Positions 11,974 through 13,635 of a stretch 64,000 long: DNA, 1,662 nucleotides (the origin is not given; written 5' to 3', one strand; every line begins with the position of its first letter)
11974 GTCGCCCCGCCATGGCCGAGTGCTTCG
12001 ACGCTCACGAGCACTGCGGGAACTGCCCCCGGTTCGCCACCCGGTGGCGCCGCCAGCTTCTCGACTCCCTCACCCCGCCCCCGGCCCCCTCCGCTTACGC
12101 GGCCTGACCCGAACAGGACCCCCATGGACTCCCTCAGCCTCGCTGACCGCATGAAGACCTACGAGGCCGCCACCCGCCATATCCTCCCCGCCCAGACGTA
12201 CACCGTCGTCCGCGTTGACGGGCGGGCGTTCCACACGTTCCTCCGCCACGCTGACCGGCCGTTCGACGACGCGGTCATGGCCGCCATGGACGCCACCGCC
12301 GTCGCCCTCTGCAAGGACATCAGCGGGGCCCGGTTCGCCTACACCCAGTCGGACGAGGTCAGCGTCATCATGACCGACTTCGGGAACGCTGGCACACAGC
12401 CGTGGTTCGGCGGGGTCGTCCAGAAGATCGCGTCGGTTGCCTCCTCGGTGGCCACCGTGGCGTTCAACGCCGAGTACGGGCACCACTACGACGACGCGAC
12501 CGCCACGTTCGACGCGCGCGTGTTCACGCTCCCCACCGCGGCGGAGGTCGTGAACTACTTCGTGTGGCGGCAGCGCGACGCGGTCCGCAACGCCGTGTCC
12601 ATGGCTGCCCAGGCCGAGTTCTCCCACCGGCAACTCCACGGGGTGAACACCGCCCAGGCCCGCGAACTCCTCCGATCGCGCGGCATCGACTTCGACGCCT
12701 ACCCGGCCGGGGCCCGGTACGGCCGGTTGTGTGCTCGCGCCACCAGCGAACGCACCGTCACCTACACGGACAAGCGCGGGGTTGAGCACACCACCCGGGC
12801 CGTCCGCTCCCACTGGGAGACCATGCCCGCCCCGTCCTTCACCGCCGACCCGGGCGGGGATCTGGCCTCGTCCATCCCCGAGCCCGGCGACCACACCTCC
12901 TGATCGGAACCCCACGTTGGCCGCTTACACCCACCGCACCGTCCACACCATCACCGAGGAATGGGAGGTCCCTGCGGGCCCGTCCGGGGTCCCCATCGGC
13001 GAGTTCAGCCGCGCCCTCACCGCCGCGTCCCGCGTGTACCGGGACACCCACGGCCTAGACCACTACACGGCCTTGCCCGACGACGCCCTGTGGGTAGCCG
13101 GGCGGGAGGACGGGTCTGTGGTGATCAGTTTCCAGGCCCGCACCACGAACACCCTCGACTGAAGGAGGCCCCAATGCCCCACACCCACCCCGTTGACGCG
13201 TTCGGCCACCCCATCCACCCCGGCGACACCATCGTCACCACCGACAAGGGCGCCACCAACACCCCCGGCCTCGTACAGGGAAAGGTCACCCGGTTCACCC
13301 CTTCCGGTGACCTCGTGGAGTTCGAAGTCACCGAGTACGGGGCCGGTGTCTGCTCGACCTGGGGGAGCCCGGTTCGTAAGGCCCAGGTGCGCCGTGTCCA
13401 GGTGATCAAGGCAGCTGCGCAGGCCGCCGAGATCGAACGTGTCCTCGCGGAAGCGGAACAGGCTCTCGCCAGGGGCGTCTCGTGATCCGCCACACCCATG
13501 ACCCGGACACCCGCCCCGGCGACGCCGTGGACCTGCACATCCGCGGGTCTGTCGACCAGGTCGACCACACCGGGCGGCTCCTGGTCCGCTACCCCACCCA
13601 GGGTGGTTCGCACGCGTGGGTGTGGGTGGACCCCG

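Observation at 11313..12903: Adjacent DpdA/TGT-like transglycosylase and Thg1-like 3'-5' nucleotidyltransferase genes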

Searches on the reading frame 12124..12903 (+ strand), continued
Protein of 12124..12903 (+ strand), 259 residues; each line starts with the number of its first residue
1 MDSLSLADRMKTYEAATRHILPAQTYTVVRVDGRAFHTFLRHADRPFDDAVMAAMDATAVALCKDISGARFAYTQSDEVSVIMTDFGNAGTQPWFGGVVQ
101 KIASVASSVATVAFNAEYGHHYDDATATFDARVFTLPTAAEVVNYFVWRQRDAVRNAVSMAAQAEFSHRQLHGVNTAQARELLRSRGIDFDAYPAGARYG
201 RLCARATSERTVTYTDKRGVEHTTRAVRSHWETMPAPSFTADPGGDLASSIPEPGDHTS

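Call 19: find_encoding_contigs(protein=P0003, flank=10000, max_places=3)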
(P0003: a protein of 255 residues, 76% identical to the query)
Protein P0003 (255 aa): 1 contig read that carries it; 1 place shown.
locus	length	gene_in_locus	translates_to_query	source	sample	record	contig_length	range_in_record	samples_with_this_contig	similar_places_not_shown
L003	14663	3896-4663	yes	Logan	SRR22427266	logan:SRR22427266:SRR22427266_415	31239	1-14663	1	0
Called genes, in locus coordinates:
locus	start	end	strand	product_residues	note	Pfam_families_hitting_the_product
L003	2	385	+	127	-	?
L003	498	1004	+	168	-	-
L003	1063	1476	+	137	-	-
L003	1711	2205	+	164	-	-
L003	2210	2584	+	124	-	-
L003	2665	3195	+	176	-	-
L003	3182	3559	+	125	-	-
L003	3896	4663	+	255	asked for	PF04446:Thg1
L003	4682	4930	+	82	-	-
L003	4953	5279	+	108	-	PF23835:DUF7205 (weak)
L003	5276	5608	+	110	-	-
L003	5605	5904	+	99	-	-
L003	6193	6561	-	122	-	PF09851:SHOCT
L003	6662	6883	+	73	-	-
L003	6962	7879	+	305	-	PF13479:AAA_24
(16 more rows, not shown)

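Call 20: find_encoding_contigs(protein=P0015, flank=10000, max_places=3)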
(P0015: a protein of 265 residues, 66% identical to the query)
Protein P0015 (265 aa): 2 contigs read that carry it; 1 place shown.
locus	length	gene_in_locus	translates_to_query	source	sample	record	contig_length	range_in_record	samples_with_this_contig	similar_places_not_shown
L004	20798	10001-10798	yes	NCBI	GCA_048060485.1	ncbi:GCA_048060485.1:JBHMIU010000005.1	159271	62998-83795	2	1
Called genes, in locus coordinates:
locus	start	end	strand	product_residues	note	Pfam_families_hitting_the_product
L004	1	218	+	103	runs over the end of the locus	PF02467:Whib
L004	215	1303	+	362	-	PF13560:HTH_31, PF01381:HTH_3 (weak), PF10138:vWA-TerF-like, PF13519:VWA_2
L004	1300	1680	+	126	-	-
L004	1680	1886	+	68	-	-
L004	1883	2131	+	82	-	-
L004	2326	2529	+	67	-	-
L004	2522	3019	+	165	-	PF13384:HTH_23 (faint), PF13560:HTH_31 (weak), PF01381:HTH_3 (weak), PF13413:HTH_25 (faint), PF13443:HTH_26 (faint), PF01381:HTH_3 (weak), PF13560:HTH_31 (weak)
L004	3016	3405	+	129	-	-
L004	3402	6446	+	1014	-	PF00176:SNF2-rel_dom (weak), PF00270:DEAD (weak), PF04851:ResIII, PF00271:Helicase_C (weak), PF03457:HA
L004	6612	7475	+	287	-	-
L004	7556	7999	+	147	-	-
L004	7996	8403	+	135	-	-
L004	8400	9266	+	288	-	PF13392:HNH_3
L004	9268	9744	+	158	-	-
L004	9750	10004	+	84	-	-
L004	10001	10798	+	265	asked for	PF04446:Thg1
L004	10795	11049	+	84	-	-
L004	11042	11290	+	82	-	-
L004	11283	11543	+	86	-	-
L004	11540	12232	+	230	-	-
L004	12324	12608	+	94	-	-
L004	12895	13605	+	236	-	-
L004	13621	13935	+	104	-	PF24043:DUF7352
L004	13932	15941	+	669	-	PF10127:RlaP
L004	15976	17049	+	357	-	PF14175:YaaC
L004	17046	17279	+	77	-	-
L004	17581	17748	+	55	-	PF19730:DUF6221 (weak)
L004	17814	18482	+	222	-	-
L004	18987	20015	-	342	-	-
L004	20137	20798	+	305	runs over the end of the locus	-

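Call 24: find_related_loci(query=window:12124-12903:+, collection=genome_contigs, flank=6000)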
Query window:12124-12903:+ (259 aa) in genome_contigs; peptide patterns used: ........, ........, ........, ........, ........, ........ (x = any residue, [..] = any of these).
84 stretches matched a pattern; 2 encode a relative of the query (tblastn E <= 1e-3); 2 distinct loci.
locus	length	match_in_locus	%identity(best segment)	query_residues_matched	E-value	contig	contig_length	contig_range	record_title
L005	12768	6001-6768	63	2-252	2e-102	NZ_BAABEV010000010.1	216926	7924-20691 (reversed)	Actinomadura verrucosospora strain JCM 3147 sequence010, whole genome shotgun sequence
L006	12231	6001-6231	75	5-81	2e-27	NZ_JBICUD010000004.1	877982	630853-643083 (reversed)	Spirillospora sp. NPDC048911 NPDC048911_415_B11.ctg-0004, whole genome shotgun sequence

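Call 25: find_related_loci(query=window:12124-12903:+, collection=viral_contigs, flank=6000)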
Query window:12124-12903:+ (259 aa) in viral_contigs; peptide patterns used: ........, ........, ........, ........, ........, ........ (x = any residue, [..] = any of these).
11 stretches matched a pattern; 5 encode a relative of the query (tblastn E <= 1e-3); 5 distinct loci.
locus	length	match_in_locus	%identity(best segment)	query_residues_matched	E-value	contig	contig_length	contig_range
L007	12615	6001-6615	45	5-209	8e-60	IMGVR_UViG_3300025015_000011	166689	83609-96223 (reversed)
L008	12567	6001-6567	46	5-190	4e-50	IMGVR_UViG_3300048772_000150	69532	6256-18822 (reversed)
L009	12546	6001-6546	45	5-183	2e-50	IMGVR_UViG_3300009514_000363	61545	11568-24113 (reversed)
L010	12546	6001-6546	43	5-183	4e-49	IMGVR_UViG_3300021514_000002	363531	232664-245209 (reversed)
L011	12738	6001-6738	38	5-253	6e-49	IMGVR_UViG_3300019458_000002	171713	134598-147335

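Call 27: find_related_loci(query=A1, collection=viral_contigs, flank=6000)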
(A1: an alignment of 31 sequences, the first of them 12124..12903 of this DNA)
Query A1 (259 aa) in viral_contigs; peptide patterns used: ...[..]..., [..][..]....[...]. (x = any residue, [..] = any of these).
599 stretches matched a pattern (row limit reached: there are more); 564 encode a relative of the query (tblastn E <= 1e-3); the best 80 are kept; 80 distinct loci.
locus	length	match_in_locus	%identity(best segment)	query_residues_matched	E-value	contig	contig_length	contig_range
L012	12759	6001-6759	62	2-252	8e-103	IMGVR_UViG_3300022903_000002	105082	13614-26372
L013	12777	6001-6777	60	2-252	4e-97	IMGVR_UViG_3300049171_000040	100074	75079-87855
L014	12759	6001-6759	62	2-252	2e-95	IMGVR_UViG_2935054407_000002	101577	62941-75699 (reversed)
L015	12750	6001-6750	60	2-252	8e-95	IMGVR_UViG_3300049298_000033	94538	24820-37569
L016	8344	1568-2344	58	2-251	1e-94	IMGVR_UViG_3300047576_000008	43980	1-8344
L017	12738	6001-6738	59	5-252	1e-91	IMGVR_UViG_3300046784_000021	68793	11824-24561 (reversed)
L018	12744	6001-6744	57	2-252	1e-89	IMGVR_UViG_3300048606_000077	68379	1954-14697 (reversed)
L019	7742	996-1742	58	2-252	1e-88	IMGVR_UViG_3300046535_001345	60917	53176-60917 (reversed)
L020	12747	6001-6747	56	2-252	6e-87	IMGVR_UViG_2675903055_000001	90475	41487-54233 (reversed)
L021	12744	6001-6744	56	2-252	7e-87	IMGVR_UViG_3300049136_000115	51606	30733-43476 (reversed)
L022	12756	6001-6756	58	2-252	2e-86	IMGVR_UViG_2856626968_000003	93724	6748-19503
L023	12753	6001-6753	55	2-254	6e-85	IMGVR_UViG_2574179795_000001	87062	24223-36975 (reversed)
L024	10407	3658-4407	54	2-253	3e-84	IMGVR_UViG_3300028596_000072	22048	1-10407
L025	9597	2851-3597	55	2-252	3e-84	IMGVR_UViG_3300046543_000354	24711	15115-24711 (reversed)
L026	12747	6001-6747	55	2-252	5e-84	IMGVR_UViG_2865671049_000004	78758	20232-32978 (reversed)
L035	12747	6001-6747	55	2-252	1e-78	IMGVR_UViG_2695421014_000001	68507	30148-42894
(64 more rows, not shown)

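Call 28: find_related_loci(query=A1, collection=metagenome_contigs, flank=6000)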
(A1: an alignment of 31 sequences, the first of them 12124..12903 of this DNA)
Query A1 (259 aa) in metagenome_contigs; peptide patterns used: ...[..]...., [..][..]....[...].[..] (x = any residue, [..] = any of these).
600 stretches matched a pattern (row limit reached: there are more); 525 encode a relative of the query (tblastn E <= 1e-3); the best 80 are kept; 80 distinct loci.
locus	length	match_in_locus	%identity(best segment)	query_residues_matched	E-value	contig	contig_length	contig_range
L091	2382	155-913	66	2-252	6e-116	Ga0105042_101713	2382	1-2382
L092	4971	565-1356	65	2-258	5e-104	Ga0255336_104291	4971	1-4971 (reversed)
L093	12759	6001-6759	62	2-252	4e-103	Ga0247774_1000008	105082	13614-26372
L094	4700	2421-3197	58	2-251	5e-95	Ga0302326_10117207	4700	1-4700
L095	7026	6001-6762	59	2-252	1e-92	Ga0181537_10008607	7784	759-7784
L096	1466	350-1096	55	2-253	8e-99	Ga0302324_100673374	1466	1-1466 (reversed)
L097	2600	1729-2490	59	2-252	4e-95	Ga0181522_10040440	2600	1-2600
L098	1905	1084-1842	58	2-255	2e-96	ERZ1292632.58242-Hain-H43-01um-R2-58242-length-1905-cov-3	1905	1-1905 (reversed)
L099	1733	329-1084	57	2-252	4e-97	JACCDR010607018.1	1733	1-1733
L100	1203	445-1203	55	2-251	5e-96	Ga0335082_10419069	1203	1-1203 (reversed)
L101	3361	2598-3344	57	2-252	1e-89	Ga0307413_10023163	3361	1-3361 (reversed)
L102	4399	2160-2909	57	2-253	8e-89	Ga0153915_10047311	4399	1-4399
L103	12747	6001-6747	57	2-252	5e-88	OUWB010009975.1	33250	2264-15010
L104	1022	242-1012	54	2-259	2e-95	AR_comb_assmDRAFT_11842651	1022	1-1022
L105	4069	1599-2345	57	2-252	4e-88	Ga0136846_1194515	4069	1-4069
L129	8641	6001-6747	53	2-252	8e-83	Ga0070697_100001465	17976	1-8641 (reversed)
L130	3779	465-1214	53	2-253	2e-81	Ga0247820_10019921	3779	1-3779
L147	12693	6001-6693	50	7-239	5e-69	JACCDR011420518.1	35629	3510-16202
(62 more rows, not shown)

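Call 43: search_solved_structures(query=A1, max_evalue=0.01, show_alignments=3)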
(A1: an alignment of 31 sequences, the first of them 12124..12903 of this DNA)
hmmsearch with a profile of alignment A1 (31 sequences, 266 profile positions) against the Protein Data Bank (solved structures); distinct sequences matched with E-value up to 0.01: 6.
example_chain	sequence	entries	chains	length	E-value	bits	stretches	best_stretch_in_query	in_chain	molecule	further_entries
4kgk_A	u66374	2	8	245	1e-70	241.3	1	6-215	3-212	Thg1-like uncharacterized protein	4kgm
3wbz_A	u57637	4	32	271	3.2e-23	85.7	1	21-213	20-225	Likely histidyl tRNA-specific guanylyltransferase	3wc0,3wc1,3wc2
5axk_A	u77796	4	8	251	7e-19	71.4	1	28-213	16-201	tRNA(His)-5'-guanylyltransferase (Thg1) like protein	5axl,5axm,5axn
3otb_A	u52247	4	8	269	1.1e-18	70.8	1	24-217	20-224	tRNA(His) guanylyltransferase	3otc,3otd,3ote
7cv1_A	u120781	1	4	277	1.2e-18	70.7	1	24-217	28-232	Probable tRNA(His) guanylyltransferase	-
5xox_A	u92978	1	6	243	3e-18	69.3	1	18-211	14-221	tRNA(His) guanylyltransferase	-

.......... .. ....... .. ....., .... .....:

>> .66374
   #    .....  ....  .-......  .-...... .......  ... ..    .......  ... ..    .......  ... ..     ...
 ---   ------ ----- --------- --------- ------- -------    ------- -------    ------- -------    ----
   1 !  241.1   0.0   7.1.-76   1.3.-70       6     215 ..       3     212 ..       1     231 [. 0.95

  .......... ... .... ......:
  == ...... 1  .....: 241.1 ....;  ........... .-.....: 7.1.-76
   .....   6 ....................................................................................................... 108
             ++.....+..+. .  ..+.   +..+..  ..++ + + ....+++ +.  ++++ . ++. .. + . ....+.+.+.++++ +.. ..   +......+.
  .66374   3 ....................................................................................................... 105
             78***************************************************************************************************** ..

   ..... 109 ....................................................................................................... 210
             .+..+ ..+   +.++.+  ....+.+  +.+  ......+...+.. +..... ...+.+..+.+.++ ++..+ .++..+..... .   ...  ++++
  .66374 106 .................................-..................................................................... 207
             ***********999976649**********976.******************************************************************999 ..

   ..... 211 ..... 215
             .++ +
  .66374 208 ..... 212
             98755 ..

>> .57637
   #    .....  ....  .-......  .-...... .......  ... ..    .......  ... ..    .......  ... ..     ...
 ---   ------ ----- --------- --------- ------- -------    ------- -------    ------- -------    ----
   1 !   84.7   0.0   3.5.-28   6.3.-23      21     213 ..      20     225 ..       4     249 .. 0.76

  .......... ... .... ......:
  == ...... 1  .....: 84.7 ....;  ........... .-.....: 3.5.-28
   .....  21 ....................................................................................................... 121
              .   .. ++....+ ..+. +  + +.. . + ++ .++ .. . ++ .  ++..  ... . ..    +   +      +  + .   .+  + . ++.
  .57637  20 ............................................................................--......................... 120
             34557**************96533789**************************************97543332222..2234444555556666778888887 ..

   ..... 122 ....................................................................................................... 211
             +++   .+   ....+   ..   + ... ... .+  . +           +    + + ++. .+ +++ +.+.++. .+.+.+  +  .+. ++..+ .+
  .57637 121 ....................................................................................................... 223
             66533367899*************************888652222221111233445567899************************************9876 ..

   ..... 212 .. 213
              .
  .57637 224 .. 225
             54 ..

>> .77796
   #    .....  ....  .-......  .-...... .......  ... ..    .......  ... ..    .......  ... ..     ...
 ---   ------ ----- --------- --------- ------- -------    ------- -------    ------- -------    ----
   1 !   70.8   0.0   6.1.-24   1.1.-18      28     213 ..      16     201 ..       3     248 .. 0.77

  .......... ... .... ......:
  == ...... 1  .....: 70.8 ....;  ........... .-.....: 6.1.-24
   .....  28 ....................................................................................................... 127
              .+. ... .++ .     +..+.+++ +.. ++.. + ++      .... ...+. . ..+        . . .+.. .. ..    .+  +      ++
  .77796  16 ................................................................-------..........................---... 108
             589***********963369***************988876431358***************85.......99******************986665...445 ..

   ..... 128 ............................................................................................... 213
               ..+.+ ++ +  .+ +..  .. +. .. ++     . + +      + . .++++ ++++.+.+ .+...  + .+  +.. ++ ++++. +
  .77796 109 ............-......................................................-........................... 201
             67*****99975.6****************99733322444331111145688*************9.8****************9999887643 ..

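Call 56: search_protein_families(library=pfam, proteins=[L020:4836-5540:+, L093:7708-8583:+, L035:4561-5349:+, L129:6959-7366:-, L004:9268-9744:+, L130:2400-2978:+, L147:8730-10403:-, L026:3868-4665:+], max_evalue=0.01)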
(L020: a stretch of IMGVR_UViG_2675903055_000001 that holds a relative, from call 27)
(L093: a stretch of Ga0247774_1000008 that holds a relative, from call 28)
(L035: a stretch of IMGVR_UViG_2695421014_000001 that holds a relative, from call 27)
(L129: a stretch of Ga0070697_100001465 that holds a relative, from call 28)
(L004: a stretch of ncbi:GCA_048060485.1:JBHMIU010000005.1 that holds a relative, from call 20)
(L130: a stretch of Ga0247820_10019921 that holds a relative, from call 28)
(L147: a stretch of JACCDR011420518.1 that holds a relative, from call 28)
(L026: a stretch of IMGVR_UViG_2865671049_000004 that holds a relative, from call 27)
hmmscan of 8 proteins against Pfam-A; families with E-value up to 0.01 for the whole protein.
L020:4836-5540:+ (234 aa): 0 families

L093:7708-8583:+ (291 aa): 0 families

L035:4561-5349:+ (262 aa): 1 family
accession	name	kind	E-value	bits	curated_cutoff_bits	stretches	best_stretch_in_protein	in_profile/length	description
PF10127.15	RlaP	-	3.8e-18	66.5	23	1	34-191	19-169/249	RNA repair pathway DNA polymerase beta family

L129:6959-7366:- (135 aa): 1 family
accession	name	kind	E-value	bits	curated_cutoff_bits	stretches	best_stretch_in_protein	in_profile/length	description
PF19730.4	DUF6221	-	1.9e-32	112.9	27.6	1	1-135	1-122/122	Family of unknown function (DUF6221)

L004:9268-9744:+ (158 aa): 0 families

L130:2400-2978:+ (192 aa): 1 family
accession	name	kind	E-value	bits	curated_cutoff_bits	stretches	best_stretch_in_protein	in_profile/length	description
PF24030.1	DUF7341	-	9.6e-06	26.5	27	1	31-124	37-133/133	Domain of unknown function (DUF7341)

L147:8730-10403:- (557 aa): 1 family
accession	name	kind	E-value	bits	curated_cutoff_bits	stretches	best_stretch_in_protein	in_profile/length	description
PF05731.17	TROVE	-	2.6e-21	76.7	23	1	271-349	278-355/442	TROVE domain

L026:3868-4665:+ (265 aa): 1 family
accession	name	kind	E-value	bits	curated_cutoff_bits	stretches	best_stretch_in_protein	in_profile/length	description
PF01503.22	PRA-PH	-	0.0012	19.7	21.3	1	184-242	28-73/86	Phosphoribosyl-ATP pyrophosphohydrolase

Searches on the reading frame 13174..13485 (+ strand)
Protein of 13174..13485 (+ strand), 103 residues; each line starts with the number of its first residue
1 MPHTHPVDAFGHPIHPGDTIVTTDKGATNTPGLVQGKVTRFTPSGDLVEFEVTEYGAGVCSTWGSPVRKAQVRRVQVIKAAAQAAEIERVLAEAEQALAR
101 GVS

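Call 65: search_protein_families(library=phrogs, proteins=[window:13174-13485:+], max_evalue=0.001)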
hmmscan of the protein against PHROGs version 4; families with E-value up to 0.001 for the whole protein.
window:13174-13485:+ (103 aa): 1 family
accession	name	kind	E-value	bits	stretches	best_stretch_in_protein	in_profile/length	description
phrog_2251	-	unknown function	5.2e-05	24.4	1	8-65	4-54/74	-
